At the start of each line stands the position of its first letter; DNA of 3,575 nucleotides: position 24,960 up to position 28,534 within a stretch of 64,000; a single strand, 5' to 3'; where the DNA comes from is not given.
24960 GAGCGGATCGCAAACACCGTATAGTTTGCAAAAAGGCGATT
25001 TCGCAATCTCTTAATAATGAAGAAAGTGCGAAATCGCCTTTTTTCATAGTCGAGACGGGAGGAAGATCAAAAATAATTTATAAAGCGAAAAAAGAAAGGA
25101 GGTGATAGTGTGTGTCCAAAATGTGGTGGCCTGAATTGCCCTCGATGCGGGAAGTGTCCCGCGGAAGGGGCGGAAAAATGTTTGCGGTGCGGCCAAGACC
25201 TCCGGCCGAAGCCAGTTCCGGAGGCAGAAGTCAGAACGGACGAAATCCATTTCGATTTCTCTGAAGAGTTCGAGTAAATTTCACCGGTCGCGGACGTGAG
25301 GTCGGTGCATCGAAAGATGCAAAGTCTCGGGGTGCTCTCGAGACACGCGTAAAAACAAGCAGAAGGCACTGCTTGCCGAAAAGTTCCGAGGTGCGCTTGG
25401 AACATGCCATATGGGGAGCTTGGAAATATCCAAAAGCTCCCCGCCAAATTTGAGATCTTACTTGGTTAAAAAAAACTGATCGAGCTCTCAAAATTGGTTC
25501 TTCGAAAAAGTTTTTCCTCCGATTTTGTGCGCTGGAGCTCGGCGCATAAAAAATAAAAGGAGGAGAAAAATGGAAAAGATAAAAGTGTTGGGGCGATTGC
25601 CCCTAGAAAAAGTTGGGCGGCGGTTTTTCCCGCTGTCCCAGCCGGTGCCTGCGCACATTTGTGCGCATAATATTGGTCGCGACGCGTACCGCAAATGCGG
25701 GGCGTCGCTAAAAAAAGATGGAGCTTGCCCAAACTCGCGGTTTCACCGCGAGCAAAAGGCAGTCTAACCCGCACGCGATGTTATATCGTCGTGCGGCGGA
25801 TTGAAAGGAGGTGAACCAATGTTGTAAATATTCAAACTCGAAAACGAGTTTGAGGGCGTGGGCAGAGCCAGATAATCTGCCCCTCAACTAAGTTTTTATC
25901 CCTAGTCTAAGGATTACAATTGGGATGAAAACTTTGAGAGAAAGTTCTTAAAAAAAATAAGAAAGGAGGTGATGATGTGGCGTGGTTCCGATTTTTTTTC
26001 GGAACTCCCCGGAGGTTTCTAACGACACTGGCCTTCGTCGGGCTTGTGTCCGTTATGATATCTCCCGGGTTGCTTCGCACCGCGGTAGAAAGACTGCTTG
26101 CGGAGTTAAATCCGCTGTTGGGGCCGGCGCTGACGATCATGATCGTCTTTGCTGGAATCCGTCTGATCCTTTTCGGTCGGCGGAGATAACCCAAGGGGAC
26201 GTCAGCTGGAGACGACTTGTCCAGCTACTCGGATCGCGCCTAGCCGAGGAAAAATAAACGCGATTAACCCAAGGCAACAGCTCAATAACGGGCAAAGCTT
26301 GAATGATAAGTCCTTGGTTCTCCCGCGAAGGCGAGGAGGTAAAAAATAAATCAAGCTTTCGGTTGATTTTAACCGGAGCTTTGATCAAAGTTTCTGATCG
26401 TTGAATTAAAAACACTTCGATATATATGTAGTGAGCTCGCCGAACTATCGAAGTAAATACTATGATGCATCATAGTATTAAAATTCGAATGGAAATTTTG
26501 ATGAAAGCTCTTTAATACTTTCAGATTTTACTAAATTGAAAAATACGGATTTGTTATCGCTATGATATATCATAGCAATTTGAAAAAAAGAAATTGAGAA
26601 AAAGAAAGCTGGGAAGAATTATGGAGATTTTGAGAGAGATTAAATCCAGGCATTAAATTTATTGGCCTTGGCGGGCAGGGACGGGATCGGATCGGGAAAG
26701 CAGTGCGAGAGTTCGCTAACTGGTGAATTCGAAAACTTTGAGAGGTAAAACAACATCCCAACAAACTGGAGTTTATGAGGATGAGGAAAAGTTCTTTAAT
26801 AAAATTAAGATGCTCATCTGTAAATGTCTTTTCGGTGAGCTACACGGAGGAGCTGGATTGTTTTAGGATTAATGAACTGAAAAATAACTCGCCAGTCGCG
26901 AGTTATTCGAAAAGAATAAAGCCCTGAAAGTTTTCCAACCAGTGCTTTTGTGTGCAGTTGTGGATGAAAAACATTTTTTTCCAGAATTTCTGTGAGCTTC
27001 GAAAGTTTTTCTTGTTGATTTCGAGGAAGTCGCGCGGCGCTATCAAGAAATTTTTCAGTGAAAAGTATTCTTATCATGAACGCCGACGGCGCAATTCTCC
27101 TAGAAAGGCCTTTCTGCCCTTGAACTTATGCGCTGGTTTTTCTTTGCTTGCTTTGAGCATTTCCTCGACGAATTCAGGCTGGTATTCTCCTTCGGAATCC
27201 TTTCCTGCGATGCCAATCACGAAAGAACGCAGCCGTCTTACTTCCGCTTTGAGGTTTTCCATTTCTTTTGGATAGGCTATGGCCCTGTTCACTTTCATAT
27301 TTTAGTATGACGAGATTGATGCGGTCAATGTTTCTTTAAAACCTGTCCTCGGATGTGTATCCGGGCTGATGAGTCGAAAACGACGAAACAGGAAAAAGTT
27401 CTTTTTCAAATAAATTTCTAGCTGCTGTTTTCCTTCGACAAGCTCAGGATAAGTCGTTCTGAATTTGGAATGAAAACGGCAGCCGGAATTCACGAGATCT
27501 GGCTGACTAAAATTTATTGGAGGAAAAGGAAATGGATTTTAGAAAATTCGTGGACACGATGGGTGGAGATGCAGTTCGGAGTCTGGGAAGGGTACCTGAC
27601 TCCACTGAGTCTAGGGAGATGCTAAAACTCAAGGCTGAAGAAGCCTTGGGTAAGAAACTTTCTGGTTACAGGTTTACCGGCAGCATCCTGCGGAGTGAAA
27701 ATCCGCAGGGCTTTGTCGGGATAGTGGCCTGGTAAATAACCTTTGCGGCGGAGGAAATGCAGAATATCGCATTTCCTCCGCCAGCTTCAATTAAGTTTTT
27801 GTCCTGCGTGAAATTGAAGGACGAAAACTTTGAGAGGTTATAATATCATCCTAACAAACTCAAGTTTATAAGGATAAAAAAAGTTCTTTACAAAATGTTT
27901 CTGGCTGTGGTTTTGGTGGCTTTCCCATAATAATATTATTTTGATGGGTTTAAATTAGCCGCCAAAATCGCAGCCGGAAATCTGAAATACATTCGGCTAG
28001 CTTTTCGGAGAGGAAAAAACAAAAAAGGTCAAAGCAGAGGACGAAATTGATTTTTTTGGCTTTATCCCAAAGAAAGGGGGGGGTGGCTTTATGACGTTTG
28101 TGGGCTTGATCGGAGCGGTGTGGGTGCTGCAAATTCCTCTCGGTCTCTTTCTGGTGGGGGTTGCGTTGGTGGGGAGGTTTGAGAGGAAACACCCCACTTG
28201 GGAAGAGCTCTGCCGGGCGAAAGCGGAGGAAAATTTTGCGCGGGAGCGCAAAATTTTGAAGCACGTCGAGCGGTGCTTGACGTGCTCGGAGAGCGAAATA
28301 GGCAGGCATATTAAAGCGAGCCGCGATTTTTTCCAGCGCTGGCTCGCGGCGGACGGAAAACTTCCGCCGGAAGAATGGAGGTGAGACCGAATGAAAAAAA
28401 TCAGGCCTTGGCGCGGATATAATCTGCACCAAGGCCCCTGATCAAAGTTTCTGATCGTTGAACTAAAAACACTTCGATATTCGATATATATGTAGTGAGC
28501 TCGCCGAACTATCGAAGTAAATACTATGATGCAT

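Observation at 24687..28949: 4.2 kb low-coding accessory island immediately downstream of rpoC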

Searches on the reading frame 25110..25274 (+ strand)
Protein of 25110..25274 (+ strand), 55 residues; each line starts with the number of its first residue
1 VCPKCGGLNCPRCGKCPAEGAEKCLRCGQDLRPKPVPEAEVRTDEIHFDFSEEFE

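Call 12: search_protein_families(library=pfam, max_evalue=0.1, proteins=[window:25110-25274:+])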
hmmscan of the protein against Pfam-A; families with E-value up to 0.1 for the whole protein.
seq(55 aa): 2 families
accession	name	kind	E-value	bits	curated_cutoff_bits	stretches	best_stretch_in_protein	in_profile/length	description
PF13248.11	Zn_ribbon_3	-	0.00026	20.8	27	1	9-31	4-26/26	zinc-ribbon domain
PF12773.13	DZR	-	0.061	13.9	27.3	1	10-33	1-24/45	Double zinc ribbon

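Call 32: search_protein_families(library=phrogs, max_evalue=0.01, proteins=[window:25110-25274:+])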
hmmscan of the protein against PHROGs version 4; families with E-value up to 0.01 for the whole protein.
seq(55 aa): 0 families

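Call 67: search_protein_families(library=padloc, max_evalue=0.01, proteins=[window:25110-25274:+])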
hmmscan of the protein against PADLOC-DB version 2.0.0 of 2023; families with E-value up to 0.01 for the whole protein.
seq(55 aa): 0 families

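Call 68: search_protein_families(library=ncbifam, max_evalue=0.01, proteins=[window:25110-25274:+])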
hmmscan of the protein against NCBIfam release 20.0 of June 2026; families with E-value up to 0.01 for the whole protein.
seq(55 aa): 0 families

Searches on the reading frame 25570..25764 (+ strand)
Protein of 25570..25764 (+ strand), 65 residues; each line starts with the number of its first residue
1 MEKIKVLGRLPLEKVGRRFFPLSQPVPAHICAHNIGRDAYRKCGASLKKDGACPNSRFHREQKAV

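Call 12: search_protein_families(library=pfam, max_evalue=0.1, proteins=[window:25570-25764:+])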
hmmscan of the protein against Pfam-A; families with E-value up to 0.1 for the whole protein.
seq(65 aa): 0 families

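Call 32: search_protein_families(library=phrogs, max_evalue=0.01, proteins=[window:25570-25764:+])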
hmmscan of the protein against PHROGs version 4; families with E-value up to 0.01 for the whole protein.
seq(65 aa): 0 families

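Call 67: search_protein_families(library=padloc, max_evalue=0.01, proteins=[window:25570-25764:+])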
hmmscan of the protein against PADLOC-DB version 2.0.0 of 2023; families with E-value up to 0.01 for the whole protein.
seq(65 aa): 0 families

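Call 68: search_protein_families(library=ncbifam, max_evalue=0.01, proteins=[window:25570-25764:+])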
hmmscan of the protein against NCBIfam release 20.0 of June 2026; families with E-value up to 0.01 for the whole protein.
seq(65 aa): 0 families

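Call 72: search_protein_representatives(protein=window:25570-25764:+)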
Query: 65 residues. Proteins with E-value up to 0.001 (for the whole library): 3; up to 1e-10: 1; up to 1e-30: 1. The best 3 are listed.
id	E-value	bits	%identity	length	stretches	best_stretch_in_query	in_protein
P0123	3.3e-38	144.1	100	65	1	1-65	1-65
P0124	7.1e-07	45.3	45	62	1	4-60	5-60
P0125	3.1e-06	43.3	-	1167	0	-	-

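Call 74: find_encoding_contigs(protein=P0124, flank=10000, max_places=6)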
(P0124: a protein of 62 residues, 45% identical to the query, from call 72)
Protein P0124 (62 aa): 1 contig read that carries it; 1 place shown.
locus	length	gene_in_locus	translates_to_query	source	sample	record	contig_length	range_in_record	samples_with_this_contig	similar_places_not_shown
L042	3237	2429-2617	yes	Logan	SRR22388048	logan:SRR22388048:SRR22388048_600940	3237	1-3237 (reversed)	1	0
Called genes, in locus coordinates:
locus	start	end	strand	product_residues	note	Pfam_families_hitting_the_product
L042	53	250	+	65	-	-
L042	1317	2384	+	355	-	-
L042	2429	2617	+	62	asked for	-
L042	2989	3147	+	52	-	-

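Call 77: search_protein_families(library=phrogs, max_evalue=0.01, proteins=[L042:1317-2381:+, L042:53-247:+, L042:2989-3144:+, L042:2429-2614:+])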
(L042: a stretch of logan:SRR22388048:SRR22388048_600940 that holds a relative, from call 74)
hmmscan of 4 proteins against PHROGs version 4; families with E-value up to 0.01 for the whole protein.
L042:1317-2381:+ (355 aa): 0 families

L042:53-247:+ (65 aa): 1 family
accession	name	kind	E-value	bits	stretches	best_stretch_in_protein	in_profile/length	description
phrog_13256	-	unknown function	0.0048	17.7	1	16-55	11-51/62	-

L042:2989-3144:+ (52 aa): 0 families

L042:2429-2614:+ (62 aa): 0 families

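Call 78: search_protein_families(library=pfam, max_evalue=0.01, proteins=[L042:1317-2381:+, L042:53-247:+, L042:2989-3144:+, L042:2429-2614:+])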
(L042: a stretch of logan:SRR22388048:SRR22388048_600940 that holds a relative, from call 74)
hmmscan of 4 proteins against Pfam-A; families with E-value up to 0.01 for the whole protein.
L042:1317-2381:+ (355 aa): 0 families

L042:53-247:+ (65 aa): 0 families

L042:2989-3144:+ (52 aa): 0 families

L042:2429-2614:+ (62 aa): 0 families

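Call 81: find_related_loci(query=L042:1317-2381:+, collection=viral_contigs, flank=8000)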
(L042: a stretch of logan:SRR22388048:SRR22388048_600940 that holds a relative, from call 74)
Query L042:1317-2381:+ (355 aa) in viral_contigs; peptide patterns used: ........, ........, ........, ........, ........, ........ (x = any residue, [..] = any of these).
27 stretches matched a pattern, but none encodes a relative of the query by tblastn (E <= 1e-3).

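Call 82: find_related_loci(query=A1, collection=viral_contigs, flank=8000)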
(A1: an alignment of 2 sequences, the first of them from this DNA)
Query A1 (65 aa) in viral_contigs; peptide patterns used: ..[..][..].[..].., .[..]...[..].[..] (x = any residue, [..] = any of these).
51 stretches matched a pattern, but none encodes a relative of the query by tblastn (E <= 1e-3).

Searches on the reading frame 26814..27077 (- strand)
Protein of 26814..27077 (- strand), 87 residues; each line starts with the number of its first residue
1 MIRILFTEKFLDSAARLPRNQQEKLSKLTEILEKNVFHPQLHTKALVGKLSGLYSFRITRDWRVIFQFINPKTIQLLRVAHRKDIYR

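Call 12: search_protein_families(library=pfam, max_evalue=0.1, proteins=[window:26817-27077:-])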
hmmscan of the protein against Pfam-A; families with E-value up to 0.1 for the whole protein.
seq(87 aa): 6 families
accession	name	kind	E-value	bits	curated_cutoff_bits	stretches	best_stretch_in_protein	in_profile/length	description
PF05016.21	ParE_toxin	-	2.5e-07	31.6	23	1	4-86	1-89/89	ParE toxin of type II toxin-antitoxin system, parDE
PF05015.19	HigB-like_toxin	-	1.2e-05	26.1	27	1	17-75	21-85/91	RelE-like toxin of type II toxin-antitoxin system HigB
PF15738.11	YafQ_toxin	-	0.00012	22.7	30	1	6-85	5-86/88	Bacterial toxin of type II toxin-antitoxin system, YafQ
PF24732.2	ParE_like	-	0.0022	18.4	24.4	1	27-67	9-48/67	ParE-like toxin domain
PF06769.20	YoeB_toxin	-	0.0025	18.2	27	1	22-78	20-75/80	YoeB-like toxin of bacterial type II toxin-antitoxin system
PF05973.20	Gp49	-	0.029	14.8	23.9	1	16-77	5-67/90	Phage derived protein Gp49-like (DUF891)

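Call 28: find_encoding_contigs(protein=window:26814-27077:-, flank=10000, max_places=10)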
Protein window:26814-27077:- (87 aa): 5 contigs read that carry it; 3 places shown.
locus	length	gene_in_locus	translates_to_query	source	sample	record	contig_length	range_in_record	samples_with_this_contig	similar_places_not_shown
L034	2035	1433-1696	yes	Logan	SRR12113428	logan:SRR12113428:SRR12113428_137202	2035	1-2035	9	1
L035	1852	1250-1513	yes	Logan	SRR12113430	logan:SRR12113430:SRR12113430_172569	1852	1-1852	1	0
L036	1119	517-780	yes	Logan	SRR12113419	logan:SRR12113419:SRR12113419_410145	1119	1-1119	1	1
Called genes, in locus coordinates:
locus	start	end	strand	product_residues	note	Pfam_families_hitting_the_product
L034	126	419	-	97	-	-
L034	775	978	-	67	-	-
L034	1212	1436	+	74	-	PF10884:DUF2683 (weak)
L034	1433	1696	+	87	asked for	PF05015:HigB-like_toxin (weak), PF05016:ParE_toxin (weak)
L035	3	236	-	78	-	?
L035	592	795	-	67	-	-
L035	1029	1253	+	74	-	PF10884:DUF2683 (weak)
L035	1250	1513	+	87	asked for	PF05015:HigB-like_toxin (weak), PF05016:ParE_toxin (weak)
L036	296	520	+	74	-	PF10884:DUF2683 (weak)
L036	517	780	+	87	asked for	PF05015:HigB-like_toxin (weak), PF05016:ParE_toxin (weak)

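Call 32: search_protein_families(library=phrogs, max_evalue=0.01, proteins=[window:26817-27077:-])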
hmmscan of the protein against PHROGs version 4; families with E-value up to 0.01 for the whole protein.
seq(87 aa): 4 families
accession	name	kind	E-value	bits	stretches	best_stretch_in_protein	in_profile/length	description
phrog_1213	-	moron, auxiliary metabolic gene and host takeover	5.5e-16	59.9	1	1-87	2-88/88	RelE-like toxin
phrog_3066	-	moron, auxiliary metabolic gene and host takeover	3.7e-06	28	1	22-78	27-88/94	toxin of TA system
phrog_2523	-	unknown function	0.00012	23.1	1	1-78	2-80/108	-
phrog_7251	-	moron, auxiliary metabolic gene and host takeover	0.0011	20.2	1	19-80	21-83/90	RelE-like toxin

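Call 67: search_protein_families(library=padloc, max_evalue=0.01, proteins=[window:26817-27077:-])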
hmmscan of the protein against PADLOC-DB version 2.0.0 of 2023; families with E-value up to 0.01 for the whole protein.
seq(87 aa): 0 families

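Call 68: search_protein_families(library=ncbifam, max_evalue=0.01, proteins=[window:26817-27077:-])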
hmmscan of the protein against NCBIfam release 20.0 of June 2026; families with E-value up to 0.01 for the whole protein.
seq(87 aa): 3 families
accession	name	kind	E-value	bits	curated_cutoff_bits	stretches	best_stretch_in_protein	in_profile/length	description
TIGR02385.1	RelE_StbE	subfamily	8.4e-10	39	27.9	1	4-86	2-88/88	type II toxin-antitoxin system mRNA interferase toxin, RelE/StbE family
TIGR02116.1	toxin_Txe_YoeB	equivalog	6.3e-06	26.3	51.8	1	19-79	17-76/80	Txe/YoeB family addiction module toxin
TIGR00053.1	TIGR00053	subfamily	0.0018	18.9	87.25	1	5-86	5-91/92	YafQ family addiction module toxin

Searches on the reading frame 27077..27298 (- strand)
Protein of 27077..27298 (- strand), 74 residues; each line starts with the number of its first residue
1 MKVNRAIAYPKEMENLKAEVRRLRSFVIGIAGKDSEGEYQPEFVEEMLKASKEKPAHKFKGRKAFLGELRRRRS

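Call 12: search_protein_families(library=pfam, max_evalue=0.1, proteins=[window:27077-27298:-])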
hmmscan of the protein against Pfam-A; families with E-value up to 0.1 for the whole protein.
seq(74 aa): 1 family
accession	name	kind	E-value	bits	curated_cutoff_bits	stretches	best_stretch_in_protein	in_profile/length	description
PF10884.14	DUF2683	-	4.2e-07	30.5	27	1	6-58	4-55/66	Protein of unknown function (DUF2683)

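Call 32: search_protein_families(library=phrogs, max_evalue=0.01, proteins=[window:27077-27298:-])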
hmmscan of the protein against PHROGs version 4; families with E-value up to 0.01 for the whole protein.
seq(74 aa): 1 family
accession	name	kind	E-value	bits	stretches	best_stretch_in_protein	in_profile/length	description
phrog_24845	-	unknown function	0.0021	19.2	1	14-67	6-58/92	-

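Call 67: search_protein_families(library=padloc, max_evalue=0.01, proteins=[window:27077-27298:-])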
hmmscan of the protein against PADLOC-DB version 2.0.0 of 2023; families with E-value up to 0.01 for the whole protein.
seq(74 aa): 0 families

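Call 68: search_protein_families(library=ncbifam, max_evalue=0.01, proteins=[window:27077-27298:-])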
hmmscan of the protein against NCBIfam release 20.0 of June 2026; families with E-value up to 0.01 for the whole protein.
seq(74 aa): 0 families

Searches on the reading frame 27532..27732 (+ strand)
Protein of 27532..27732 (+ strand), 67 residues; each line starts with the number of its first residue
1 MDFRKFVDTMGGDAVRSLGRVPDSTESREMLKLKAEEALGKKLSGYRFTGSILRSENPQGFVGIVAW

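Call 12: search_protein_families(library=pfam, max_evalue=0.1, proteins=[window:27532-27732:+])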
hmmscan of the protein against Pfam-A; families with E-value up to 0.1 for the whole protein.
seq(67 aa): 0 families

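Call 32: search_protein_families(library=phrogs, max_evalue=0.01, proteins=[window:27532-27732:+])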
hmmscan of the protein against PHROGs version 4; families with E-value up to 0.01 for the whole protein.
seq(67 aa): 0 families

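Call 36: find_homologous_proteins(query=window:27532-27732:+, max_evalue=0.01)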
Query seq(67 aa) (67 aa): 1 proteins with E <= 0.01 among 1 candidates.
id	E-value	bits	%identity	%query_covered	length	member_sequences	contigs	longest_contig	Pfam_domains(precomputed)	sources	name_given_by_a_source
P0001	3.7e-36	139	100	100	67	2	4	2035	-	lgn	-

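Call 67: search_protein_families(library=padloc, max_evalue=0.01, proteins=[window:27532-27732:+])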
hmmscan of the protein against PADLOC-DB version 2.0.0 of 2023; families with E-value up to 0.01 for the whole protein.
seq(67 aa): 0 families

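Call 68: search_protein_families(library=ncbifam, max_evalue=0.01, proteins=[window:27532-27732:+])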
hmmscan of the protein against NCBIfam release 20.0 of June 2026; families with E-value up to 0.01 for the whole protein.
seq(67 aa): 0 families

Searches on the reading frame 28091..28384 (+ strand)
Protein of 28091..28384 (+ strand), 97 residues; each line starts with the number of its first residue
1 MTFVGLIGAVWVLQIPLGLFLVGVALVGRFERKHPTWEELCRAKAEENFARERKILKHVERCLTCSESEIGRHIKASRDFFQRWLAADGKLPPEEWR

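Call 12: search_protein_families(library=pfam, max_evalue=0.1, proteins=[window:28091-28381:+])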
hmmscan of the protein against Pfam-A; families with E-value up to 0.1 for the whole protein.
seq(97 aa): 2 families
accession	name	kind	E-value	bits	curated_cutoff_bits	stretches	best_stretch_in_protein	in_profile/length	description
PF03993.17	DUF349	-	0.037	14.8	23.9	1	26-92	9-73/75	Domain of Unknown Function (DUF349)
PF24746.1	DUF7694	-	0.079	13.2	27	0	32-46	19-33/66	Domain of unknown function (DUF7694)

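Call 29: find_encoding_contigs(protein=window:28091-28384:+, flank=10000, max_places=10)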
Protein window:28091-28384:+ (97 aa): 3 contigs read that carry it; 2 places shown.
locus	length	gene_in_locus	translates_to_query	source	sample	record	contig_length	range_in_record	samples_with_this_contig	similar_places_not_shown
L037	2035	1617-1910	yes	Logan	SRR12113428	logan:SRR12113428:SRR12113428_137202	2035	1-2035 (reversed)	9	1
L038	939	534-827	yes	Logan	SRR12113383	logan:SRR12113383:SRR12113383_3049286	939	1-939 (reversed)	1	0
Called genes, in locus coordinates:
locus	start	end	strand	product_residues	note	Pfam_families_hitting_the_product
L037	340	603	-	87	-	PF05015:HigB-like_toxin (weak), PF05016:ParE_toxin (weak)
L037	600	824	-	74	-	PF10884:DUF2683 (weak)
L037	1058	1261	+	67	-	-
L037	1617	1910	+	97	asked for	-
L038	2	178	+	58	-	?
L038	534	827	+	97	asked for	-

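Call 32: search_protein_families(library=phrogs, max_evalue=0.01, proteins=[window:28091-28381:+])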
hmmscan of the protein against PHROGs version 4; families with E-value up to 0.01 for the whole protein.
seq(97 aa): 0 families

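Call 65: find_homologous_proteins(query=window:28091-28381:+, max_evalue=0.01)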
Query seq(97 aa) (97 aa): 1 proteins with E <= 0.01 among 5 candidates.
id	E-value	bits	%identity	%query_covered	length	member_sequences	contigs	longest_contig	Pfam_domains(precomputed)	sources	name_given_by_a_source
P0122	2.2e-60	219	100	100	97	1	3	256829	-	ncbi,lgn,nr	ncbi:hypothetical protein HYW53_01795 [Candidatus Giovannonibacteria bacterium]|nr:hypothetical prot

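Call 67: search_protein_families(library=padloc, max_evalue=0.01, proteins=[window:28091-28381:+])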
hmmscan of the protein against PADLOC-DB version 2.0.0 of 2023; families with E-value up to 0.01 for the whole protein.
seq(97 aa): 0 families

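Call 68: search_protein_families(library=ncbifam, max_evalue=0.01, proteins=[window:28091-28381:+])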
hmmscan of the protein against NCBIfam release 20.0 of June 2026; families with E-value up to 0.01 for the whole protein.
seq(97 aa): 0 families
